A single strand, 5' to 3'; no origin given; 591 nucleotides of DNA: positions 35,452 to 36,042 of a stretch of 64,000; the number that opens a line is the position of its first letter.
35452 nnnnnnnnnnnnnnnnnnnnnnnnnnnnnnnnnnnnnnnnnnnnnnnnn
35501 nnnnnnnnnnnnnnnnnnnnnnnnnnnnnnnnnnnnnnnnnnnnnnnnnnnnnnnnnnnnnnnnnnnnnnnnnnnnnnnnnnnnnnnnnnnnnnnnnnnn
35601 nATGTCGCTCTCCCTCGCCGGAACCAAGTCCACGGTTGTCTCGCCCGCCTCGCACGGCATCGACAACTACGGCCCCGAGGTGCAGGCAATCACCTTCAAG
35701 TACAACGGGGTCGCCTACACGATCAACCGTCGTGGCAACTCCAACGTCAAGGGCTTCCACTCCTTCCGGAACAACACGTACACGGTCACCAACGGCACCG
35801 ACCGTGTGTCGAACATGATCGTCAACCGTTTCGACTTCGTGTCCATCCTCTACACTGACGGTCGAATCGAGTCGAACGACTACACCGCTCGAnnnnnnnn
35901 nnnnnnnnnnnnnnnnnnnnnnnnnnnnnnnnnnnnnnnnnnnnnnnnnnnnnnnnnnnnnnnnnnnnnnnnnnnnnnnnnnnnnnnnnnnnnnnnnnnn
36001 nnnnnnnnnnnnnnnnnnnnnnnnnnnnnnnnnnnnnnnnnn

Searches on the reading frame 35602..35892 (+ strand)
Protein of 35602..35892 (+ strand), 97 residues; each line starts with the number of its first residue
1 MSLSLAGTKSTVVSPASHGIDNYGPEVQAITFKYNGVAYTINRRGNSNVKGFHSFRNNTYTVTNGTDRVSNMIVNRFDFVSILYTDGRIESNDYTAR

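Call 28: find_homologous_proteins(query=window:35602-35892:+, max_evalue=0.001)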
Query window:35602-35892:+ (97 aa): 4 proteins with E <= 0.001 among 4 candidates.
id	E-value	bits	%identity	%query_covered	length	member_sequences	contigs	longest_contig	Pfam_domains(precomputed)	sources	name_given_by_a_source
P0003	1.3e-56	206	100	100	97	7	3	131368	-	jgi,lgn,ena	-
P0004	1.6e-49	184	87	100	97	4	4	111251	-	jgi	jgi:hypothetical protein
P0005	3.5e-26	109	58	98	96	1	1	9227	-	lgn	-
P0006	1.5e-13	69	48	84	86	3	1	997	-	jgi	-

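Call 29: find_encoding_contigs(protein=P0005, flank=10000, max_places=10)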
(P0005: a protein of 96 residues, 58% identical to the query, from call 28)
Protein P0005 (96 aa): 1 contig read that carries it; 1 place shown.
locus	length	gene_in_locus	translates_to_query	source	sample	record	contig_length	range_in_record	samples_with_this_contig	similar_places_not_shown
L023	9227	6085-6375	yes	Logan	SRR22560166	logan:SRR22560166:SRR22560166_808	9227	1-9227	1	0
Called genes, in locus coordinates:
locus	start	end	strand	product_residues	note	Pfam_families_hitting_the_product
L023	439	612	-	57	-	-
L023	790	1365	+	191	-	PF23802:DUF7178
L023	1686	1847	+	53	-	-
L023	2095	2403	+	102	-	PF23359:Lsr2_DNA-bd (faint)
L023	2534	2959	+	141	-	-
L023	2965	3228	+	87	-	-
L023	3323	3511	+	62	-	-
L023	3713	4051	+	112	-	-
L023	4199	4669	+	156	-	-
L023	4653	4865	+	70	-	-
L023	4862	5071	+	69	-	-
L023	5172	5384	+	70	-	-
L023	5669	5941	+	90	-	-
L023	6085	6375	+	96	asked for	-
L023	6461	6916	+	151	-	-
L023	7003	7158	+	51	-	-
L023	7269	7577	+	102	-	-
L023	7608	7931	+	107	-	-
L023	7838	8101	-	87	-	-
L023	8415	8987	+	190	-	-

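Call 30: find_encoding_contigs(protein=P0004, flank=10000, max_places=10)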
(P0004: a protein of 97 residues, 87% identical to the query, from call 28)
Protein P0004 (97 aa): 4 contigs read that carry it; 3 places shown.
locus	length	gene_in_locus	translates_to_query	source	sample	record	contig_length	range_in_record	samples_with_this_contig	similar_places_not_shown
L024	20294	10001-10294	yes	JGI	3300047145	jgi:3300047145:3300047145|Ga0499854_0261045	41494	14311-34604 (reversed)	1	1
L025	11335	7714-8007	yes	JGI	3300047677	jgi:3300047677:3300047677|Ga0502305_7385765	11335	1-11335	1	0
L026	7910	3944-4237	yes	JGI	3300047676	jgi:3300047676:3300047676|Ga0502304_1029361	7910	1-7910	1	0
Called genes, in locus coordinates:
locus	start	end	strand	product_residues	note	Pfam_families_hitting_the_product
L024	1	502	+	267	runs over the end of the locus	-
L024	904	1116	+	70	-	-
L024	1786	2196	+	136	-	PF23802:DUF7178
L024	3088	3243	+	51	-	-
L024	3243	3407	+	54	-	-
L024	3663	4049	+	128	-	PF23359:Lsr2_DNA-bd (faint)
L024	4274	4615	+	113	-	-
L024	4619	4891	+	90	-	-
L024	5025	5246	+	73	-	-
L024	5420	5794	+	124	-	PF24835:DUF7717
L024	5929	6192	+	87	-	-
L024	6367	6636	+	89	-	-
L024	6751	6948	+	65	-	-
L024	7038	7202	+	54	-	-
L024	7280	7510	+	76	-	-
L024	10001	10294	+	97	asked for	-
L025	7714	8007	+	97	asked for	-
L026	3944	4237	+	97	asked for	-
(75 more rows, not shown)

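Call 47: find_encoding_contigs(protein=P0006, flank=10000, max_places=6)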
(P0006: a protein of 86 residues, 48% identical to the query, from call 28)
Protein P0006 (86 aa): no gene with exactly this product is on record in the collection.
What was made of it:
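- Tried and rejected: A search for P0006 contigs found nothing on record (call 47).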

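Call 48: find_homologous_proteins(query=L023:5669-5938:+, max_evalue=0.001)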
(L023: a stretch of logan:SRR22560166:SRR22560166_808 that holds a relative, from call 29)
Query L023:5669-5938:+ (90 aa): 16 proteins with E <= 0.001 among 17 candidates.
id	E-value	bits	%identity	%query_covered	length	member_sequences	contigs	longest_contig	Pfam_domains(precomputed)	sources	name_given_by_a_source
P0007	7.9e-53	193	100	100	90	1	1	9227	-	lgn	-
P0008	5.1e-32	127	66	99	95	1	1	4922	-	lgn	-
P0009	5.0e-30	121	61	100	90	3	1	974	-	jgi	jgi:hypothetical protein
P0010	6.6e-30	120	62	100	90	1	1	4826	-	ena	-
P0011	9.2e-30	120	68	100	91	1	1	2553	-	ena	-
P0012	1.1e-29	120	60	100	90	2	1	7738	-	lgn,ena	-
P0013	1.2e-29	119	68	99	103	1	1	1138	-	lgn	-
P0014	4.0e-29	118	62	99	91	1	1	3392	-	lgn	-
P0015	4.4e-29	118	67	99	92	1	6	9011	-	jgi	jgi:hypothetical protein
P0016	2.2e-28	115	61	100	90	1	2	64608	-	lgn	-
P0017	7.7e-27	111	62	100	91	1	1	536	-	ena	-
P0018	2.3e-26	109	57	99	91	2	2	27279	-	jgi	jgi:hypothetical protein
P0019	4.0e-26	108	62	100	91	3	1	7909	-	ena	-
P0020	4.1e-25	105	62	100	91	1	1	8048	-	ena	-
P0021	7.8e-25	104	58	100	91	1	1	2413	-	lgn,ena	-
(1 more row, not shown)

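Call 49: find_encoding_contigs(protein=P0016, flank=10000, max_places=4)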
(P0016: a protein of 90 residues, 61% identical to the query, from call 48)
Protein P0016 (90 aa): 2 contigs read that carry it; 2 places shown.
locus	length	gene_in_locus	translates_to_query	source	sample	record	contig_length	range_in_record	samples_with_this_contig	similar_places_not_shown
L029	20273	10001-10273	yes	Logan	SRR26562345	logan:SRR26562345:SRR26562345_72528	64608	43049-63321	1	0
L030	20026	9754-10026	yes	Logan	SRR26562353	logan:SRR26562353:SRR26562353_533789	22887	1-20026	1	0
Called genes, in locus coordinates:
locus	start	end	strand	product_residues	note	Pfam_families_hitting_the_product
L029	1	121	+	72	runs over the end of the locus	-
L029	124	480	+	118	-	-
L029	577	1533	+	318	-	PF06067:DUF932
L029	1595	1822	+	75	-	-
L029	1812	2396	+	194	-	PF04203:Sortase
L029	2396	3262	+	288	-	-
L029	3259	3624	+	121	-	-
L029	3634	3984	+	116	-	-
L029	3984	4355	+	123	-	-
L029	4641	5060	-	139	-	-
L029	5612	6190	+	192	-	PF23802:DUF7178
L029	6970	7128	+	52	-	-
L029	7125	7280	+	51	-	-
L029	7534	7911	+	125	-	PF23359:Lsr2_DNA-bd (faint)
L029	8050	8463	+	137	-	-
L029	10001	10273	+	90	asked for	-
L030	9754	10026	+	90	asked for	-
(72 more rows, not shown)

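Call 50: find_encoding_contigs(protein=P0018, flank=10000, max_places=4)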
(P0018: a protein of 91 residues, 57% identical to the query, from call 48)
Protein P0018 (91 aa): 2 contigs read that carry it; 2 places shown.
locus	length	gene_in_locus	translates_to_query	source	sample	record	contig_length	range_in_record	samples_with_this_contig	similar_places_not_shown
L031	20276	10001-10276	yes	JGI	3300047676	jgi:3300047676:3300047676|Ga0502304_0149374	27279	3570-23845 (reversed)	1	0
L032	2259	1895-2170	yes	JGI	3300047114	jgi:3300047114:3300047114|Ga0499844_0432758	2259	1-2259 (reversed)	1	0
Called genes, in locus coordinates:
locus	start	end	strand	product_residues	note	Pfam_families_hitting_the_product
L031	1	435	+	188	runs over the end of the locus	-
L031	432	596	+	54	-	-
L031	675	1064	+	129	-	-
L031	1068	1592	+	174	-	-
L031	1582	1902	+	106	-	-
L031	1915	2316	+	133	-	-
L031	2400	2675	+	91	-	-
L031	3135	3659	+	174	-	PF23802:DUF7178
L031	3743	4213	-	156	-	-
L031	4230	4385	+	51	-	-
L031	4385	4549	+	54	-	-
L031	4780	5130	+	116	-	-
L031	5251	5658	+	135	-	-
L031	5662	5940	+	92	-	-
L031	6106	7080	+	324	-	PF06067:DUF932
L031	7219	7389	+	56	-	-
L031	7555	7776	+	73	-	-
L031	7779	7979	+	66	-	-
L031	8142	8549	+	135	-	-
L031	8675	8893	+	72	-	-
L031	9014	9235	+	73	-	-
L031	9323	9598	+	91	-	-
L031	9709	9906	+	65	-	-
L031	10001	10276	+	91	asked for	-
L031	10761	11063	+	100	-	-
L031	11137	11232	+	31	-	-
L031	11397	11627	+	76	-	-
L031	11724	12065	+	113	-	-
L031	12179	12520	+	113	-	-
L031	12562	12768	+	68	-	-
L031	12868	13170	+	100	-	-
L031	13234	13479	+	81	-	-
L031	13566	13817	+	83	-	-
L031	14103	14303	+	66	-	-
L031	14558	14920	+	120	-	-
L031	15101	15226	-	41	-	-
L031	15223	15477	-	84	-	-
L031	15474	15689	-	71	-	-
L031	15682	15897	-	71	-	-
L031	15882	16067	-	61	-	-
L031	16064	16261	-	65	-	-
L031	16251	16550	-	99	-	-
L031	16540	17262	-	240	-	PF02511:Thy1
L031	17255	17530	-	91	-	-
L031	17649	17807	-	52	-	-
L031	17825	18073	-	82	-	-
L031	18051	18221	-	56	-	-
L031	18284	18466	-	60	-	-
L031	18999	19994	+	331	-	PF20706:GT4-conflict, PF00534:Glycos_transf_1 (weak), PF13692:Glyco_trans_1_4 (weak)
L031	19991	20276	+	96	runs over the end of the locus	-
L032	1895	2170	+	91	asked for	-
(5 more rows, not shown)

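Call 51: find_encoding_contigs(protein=P0015, flank=10000, max_places=8)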
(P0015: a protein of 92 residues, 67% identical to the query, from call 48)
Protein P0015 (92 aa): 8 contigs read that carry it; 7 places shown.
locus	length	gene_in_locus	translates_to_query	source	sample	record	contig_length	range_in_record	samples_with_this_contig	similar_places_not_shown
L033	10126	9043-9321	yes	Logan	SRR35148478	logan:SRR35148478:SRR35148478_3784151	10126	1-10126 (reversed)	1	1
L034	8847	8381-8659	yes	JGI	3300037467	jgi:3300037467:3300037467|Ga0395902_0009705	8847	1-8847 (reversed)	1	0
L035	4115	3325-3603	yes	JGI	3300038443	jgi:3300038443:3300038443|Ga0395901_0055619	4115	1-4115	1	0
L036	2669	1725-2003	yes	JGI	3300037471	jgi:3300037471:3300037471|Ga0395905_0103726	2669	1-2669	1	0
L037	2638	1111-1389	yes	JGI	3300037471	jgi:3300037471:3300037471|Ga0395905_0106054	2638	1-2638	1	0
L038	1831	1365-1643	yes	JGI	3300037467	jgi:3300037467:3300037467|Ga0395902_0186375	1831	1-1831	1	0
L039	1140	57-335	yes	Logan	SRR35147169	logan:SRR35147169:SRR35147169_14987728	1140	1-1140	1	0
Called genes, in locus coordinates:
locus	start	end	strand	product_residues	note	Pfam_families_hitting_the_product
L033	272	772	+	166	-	PF10263:SprT-like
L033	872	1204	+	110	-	-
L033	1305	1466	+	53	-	-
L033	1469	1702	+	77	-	-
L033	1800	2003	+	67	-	-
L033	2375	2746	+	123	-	PF23359:Lsr2_DNA-bd (faint)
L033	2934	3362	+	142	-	-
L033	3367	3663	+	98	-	-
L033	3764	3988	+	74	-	-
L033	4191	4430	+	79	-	-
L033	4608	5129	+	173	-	-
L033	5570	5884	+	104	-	-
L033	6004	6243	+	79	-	-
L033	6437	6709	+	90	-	-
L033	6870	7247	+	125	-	-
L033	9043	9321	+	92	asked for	-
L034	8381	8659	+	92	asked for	-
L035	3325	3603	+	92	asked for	-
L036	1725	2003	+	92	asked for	-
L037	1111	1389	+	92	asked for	-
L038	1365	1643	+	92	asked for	-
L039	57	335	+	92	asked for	-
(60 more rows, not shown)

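Call 57: find_encoding_contigs(protein=P0020, flank=10000, max_places=4)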
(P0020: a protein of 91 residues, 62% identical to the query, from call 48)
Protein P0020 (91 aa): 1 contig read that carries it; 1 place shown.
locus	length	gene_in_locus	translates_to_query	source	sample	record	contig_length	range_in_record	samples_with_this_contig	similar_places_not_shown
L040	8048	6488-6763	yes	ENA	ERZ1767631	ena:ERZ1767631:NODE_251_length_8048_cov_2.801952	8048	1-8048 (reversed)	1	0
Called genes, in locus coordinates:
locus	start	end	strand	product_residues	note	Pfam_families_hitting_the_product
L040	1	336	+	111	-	?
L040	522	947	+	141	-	-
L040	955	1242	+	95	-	-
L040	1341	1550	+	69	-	-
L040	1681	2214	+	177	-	-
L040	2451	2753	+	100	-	-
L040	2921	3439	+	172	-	-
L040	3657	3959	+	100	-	-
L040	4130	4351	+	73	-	-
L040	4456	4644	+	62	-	-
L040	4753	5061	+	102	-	-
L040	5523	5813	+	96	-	-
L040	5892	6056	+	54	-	-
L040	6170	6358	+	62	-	-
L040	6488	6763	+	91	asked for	-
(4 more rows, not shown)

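Call 58: find_encoding_contigs(protein=P0019, flank=10000, max_places=4)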
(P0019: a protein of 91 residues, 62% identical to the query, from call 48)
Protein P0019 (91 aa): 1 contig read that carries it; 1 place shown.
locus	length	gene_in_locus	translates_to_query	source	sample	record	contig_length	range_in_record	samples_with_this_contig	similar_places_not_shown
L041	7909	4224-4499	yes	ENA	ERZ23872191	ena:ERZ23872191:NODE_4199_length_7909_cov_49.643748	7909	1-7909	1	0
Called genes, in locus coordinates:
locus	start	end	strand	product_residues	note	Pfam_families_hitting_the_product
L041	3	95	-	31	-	?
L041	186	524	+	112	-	-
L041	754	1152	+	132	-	-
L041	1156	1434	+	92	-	-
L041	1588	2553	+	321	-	PF06067:DUF932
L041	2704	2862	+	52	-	-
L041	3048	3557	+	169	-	-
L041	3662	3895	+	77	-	-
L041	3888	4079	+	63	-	-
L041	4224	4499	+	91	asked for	-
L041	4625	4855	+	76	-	-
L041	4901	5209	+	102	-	-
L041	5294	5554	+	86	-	-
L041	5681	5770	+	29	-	-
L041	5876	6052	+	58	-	-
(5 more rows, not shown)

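Call 59: find_encoding_contigs(protein=P0012, flank=10000, max_places=4)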
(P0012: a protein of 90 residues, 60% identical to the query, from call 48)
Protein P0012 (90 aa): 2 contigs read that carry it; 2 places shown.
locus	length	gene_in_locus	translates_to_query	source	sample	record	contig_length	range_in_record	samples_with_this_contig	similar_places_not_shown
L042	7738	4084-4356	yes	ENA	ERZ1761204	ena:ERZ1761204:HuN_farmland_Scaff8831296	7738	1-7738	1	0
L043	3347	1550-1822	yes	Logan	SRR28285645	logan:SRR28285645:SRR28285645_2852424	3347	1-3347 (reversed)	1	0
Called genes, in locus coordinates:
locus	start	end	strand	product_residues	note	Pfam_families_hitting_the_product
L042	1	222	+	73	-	?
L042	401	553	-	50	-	-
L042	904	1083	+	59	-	-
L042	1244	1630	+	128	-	PF23359:Lsr2_DNA-bd (faint)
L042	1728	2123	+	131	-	-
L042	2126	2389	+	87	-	-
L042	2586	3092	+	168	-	PF10263:SprT-like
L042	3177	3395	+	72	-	-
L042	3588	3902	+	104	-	-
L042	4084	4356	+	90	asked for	-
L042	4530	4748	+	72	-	-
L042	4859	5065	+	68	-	-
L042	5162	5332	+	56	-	-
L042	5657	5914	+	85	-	-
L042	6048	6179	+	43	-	-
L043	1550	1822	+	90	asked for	-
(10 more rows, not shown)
